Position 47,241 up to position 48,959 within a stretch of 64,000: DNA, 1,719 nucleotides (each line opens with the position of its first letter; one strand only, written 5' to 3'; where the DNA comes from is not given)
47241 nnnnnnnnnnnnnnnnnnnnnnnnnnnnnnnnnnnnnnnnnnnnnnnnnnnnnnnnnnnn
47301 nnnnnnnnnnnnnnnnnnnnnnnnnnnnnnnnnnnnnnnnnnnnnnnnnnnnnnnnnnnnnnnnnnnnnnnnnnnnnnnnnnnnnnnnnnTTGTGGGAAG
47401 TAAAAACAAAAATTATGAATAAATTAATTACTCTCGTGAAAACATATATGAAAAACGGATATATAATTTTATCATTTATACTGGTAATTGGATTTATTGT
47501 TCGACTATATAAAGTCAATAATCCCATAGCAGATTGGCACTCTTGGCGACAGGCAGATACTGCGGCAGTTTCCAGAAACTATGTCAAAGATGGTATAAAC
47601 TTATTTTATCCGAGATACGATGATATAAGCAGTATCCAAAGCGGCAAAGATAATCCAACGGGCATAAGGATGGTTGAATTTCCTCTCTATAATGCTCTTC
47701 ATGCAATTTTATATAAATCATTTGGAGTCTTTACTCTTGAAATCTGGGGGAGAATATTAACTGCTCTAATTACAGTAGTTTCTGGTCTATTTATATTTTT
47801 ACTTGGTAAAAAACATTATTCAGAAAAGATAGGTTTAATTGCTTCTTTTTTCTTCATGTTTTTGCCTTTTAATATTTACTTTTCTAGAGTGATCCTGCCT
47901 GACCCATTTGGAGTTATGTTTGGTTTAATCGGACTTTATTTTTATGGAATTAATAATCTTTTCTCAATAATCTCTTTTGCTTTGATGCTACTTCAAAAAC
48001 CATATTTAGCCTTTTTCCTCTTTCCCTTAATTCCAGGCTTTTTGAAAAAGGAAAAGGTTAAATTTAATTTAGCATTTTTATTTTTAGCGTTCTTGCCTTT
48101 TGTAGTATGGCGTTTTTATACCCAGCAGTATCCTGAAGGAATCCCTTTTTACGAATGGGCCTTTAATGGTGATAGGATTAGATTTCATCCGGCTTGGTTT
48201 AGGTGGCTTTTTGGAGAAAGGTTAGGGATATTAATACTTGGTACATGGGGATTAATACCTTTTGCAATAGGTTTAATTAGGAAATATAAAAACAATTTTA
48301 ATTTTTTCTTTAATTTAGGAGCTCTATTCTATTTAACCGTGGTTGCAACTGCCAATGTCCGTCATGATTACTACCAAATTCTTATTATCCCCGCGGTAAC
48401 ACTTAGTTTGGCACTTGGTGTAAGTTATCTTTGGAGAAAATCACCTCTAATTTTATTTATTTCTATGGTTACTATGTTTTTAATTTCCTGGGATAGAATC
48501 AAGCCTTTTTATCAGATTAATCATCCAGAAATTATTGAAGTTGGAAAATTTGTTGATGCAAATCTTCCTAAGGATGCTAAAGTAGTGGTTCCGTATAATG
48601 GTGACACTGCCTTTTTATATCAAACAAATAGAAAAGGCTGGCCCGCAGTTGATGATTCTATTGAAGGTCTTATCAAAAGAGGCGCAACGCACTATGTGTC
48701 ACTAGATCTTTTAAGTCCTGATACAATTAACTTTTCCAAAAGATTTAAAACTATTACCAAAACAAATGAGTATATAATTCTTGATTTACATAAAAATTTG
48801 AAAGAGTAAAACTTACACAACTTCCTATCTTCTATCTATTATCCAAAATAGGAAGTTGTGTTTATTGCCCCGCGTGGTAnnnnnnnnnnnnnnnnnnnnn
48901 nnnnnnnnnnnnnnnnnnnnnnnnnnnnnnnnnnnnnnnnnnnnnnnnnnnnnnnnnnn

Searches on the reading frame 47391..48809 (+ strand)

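Call 74: search_protein_families(library=pfam, proteins=[window:47391-48809:+], max_evalue=0.5)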
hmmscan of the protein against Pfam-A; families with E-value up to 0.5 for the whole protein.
window:47391-48809:+ (472 aa): 2 families
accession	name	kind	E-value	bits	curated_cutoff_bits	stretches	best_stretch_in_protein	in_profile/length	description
PF13231.12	PMT_2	-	0.013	16.1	26.1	1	101-240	7-160/160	Dolichyl-phosphate-mannose-protein mannosyltransferase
PF02366.24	PMT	-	0.19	11.7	22.7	1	72-188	41-154/245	Dolichyl-phosphate-mannose-protein mannosyltransferase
